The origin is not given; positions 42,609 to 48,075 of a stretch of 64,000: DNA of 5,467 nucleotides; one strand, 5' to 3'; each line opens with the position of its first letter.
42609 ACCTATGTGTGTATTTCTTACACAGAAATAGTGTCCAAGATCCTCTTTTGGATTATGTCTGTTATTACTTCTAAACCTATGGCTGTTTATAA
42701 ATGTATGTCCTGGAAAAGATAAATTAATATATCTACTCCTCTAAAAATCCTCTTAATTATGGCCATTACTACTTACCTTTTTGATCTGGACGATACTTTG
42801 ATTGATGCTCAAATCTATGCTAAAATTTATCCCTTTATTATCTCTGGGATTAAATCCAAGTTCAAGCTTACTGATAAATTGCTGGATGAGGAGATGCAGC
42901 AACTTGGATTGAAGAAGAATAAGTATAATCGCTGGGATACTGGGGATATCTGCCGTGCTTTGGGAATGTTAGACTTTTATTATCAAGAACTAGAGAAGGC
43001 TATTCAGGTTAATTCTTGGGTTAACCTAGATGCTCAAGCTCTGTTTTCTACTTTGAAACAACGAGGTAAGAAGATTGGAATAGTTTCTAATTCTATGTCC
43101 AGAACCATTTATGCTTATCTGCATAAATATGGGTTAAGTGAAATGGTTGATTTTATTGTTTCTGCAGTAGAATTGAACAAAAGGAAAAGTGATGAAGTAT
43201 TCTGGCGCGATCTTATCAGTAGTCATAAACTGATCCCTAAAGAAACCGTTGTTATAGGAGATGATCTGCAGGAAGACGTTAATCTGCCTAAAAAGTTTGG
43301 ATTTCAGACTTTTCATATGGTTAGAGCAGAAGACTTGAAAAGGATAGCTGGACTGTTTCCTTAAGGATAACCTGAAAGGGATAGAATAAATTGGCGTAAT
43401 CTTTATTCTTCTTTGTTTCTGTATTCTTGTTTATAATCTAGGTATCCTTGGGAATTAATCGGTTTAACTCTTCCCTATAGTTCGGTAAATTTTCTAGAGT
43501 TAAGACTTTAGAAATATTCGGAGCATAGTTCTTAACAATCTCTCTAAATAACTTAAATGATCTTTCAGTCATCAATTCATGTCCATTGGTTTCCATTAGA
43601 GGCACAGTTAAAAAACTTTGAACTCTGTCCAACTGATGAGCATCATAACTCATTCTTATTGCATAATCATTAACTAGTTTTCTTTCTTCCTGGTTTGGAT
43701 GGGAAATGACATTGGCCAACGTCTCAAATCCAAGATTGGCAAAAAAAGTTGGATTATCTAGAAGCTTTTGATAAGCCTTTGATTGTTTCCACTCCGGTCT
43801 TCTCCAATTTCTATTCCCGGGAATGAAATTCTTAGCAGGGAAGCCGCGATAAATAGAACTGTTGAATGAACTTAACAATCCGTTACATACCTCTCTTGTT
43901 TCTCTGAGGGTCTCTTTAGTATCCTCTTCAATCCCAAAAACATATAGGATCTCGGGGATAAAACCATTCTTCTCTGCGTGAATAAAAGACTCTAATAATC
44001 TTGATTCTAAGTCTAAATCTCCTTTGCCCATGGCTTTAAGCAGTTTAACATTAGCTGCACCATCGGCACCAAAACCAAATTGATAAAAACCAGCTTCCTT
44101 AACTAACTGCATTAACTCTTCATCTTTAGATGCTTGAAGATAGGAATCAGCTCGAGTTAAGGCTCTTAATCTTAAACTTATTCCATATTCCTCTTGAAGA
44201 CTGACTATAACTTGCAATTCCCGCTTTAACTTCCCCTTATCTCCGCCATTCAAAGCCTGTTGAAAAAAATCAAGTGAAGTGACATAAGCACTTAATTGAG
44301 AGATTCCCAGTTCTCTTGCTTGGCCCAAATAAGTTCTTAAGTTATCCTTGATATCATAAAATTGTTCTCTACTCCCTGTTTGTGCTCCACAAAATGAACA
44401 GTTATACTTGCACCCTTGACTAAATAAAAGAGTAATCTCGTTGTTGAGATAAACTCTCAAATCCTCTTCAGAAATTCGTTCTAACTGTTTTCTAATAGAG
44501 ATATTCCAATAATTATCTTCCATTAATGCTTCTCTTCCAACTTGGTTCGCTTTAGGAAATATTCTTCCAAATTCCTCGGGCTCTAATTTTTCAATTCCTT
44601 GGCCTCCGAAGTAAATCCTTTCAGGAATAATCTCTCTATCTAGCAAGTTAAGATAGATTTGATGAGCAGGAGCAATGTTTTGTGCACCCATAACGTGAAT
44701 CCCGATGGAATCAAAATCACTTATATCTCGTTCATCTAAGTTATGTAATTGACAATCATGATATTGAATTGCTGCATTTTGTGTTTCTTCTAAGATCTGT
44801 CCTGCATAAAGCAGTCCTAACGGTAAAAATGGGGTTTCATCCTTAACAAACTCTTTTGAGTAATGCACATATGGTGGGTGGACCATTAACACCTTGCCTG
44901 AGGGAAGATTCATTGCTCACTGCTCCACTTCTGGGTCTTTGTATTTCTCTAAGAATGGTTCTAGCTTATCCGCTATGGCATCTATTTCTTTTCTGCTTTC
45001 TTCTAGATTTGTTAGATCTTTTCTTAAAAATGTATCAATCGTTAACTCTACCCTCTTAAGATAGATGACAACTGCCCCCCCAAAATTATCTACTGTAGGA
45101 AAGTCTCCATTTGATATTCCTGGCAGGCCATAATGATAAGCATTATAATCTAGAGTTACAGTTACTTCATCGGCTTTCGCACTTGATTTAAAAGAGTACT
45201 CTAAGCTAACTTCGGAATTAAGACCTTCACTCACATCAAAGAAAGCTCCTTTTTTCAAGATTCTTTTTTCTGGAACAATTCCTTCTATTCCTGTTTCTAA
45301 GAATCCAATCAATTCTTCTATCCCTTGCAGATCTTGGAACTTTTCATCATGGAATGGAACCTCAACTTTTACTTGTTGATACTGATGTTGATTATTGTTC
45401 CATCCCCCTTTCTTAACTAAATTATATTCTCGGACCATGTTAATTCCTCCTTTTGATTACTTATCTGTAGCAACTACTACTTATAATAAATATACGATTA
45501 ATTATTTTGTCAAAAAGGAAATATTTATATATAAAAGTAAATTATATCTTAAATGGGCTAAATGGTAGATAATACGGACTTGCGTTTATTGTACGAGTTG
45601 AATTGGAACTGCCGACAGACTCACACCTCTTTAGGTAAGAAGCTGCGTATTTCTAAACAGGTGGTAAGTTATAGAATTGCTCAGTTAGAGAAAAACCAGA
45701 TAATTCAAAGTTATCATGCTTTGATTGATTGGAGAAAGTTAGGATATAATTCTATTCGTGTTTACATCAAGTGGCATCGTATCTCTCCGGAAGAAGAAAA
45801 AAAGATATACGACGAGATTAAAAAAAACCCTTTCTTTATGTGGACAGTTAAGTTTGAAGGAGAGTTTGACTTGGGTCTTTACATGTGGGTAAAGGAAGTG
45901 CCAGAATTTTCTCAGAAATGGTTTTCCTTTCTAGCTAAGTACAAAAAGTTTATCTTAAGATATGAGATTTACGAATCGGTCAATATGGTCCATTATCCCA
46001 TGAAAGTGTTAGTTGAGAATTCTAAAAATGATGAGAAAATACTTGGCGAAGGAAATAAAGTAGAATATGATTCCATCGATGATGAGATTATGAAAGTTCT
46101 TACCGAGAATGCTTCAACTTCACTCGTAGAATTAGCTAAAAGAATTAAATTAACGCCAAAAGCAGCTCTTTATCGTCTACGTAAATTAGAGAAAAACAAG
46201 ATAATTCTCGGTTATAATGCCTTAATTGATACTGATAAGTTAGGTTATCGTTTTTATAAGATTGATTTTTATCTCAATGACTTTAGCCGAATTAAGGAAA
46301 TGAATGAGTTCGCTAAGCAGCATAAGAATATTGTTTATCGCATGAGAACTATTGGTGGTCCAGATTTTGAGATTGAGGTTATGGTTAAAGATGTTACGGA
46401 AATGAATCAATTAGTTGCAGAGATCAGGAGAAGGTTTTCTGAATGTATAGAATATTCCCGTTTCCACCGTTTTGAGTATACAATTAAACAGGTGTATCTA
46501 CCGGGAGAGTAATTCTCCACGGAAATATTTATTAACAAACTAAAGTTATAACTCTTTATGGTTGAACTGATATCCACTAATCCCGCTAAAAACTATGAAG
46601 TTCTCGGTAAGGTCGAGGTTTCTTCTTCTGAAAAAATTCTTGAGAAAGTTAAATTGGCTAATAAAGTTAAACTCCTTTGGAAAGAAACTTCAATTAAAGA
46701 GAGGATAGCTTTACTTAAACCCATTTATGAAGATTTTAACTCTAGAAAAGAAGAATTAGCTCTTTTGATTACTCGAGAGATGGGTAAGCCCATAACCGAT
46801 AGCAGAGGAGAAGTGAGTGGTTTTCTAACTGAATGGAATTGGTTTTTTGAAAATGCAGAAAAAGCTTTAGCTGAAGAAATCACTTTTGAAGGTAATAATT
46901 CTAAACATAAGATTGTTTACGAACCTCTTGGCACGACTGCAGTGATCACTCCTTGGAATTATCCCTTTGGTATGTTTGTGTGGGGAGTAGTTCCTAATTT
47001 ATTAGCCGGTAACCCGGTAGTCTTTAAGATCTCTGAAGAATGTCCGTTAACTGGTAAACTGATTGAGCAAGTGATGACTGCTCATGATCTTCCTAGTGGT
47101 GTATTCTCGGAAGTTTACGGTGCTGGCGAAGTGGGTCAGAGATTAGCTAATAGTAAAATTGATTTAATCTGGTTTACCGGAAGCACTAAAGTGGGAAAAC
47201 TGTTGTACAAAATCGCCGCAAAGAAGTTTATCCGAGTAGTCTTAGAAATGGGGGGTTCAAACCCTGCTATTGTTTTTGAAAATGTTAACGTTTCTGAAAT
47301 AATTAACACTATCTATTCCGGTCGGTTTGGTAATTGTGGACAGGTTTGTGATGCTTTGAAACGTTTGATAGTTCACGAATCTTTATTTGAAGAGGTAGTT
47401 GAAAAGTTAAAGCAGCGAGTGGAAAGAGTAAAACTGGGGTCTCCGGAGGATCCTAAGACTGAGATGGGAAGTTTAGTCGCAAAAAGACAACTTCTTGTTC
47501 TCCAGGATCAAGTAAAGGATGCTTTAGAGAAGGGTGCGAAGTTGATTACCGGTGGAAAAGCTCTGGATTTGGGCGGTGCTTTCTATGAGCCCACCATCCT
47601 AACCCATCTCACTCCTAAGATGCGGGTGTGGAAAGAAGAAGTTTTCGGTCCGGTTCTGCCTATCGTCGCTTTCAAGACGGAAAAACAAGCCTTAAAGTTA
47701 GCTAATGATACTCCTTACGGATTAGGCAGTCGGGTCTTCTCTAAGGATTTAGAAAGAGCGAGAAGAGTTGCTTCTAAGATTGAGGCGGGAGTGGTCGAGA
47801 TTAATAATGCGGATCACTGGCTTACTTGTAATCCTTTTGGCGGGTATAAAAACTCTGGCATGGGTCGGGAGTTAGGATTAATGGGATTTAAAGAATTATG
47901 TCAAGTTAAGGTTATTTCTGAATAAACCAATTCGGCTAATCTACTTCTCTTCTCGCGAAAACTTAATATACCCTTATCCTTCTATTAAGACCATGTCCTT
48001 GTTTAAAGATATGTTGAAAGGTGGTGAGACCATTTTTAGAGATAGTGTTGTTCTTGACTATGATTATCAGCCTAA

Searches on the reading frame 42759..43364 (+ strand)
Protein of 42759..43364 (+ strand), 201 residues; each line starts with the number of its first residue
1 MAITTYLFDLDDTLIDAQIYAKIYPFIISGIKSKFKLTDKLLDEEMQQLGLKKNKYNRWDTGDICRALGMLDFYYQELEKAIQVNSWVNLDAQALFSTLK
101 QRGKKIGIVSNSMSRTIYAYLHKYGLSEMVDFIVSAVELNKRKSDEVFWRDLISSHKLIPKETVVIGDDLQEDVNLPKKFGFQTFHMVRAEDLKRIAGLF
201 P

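Call 25: search_protein_families(library=pfam, proteins=[window:42759-43364:+], max_evalue=0.001)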
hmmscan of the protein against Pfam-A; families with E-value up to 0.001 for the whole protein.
window:42759-43364:+ (201 aa): 3 families
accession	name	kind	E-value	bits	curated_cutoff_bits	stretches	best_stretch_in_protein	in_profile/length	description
PF13419.12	HAD_2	-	7.1e-15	56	23.8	1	7-184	2-175/178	Haloacid dehalogenase-like hydrolase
PF00702.32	Hydrolase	-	9.2e-14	52.7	26.4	1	3-174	1-184/191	haloacid dehalogenase-like hydrolase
PF13242.12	Hydrolase_like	-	0.00015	22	22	1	142-185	3-46/75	HAD-hyrolase-like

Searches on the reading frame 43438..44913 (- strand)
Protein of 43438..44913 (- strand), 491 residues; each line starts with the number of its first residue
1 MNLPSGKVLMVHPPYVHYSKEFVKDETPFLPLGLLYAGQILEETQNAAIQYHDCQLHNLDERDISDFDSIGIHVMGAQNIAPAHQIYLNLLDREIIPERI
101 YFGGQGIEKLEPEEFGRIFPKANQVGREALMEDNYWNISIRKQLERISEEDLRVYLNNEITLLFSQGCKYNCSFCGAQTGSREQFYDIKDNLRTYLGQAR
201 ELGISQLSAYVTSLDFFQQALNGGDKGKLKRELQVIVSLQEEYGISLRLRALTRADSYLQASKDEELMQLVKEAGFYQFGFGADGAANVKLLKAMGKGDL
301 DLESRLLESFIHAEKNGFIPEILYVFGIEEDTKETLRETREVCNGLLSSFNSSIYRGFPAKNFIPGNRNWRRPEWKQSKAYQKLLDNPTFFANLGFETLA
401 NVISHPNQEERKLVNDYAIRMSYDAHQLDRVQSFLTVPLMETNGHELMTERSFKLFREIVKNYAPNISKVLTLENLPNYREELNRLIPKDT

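Call 25: search_protein_families(library=pfam, proteins=[window:43438-44913:-], max_evalue=0.001)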
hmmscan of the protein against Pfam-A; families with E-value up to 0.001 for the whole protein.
window:43438-44913:- (491 aa): 1 family
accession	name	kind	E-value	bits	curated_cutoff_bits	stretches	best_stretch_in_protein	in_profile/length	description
PF04055.27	Radical_SAM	-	2.3e-05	25.1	29.5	1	164-341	3-164/166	Radical SAM superfamily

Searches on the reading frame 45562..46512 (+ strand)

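Call 25: search_protein_families(library=pfam, proteins=[window:45562-46512:+], max_evalue=0.001)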
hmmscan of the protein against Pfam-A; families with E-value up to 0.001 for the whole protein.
window:45562-46512:+ (316 aa): 5 families
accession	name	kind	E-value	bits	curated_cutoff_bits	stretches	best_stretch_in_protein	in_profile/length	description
PF13412.12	HTH_24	-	1.4e-19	69.9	21.9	2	170-215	2-47/48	Winged helix-turn-helix DNA-binding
PF13404.12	HTH_AsnC-type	-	1.1e-17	63.9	27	2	170-210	2-42/42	AsnC-type helix-turn-helix domain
PF01047.28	MarR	-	6.6e-08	32.8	24.6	1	5-53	4-52/59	MarR family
PF12840.13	HTH_20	-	6.5e-07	29.7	27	0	176-215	9-48/51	Helix-turn-helix domain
PF01037.27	AsnC_trans_reg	-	0.00047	20.5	25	0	244-290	11-58/73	Lrp/AsnC ligand binding domain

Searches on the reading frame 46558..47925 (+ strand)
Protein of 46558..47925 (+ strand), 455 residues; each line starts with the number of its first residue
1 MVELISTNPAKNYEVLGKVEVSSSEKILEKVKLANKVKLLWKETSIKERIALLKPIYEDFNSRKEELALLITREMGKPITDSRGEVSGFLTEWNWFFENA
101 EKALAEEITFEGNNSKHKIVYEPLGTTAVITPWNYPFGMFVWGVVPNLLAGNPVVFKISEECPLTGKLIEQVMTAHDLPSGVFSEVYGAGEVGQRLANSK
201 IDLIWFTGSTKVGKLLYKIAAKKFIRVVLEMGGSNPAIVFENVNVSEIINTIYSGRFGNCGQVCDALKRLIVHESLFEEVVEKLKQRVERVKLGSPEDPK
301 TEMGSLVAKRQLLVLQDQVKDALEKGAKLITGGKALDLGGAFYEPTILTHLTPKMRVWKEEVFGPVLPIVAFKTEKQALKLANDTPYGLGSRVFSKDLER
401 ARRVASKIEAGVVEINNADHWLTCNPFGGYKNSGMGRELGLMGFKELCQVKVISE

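Call 25: search_protein_families(library=pfam, proteins=[window:46558-47925:+], max_evalue=0.001)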
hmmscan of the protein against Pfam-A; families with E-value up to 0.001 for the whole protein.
window:46558-47925:+ (455 aa): 1 family
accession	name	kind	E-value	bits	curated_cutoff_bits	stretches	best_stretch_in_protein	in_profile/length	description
PF00171.27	Aldedh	-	2.7e-139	465.1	23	1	6-453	11-461/461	Aldehyde dehydrogenase family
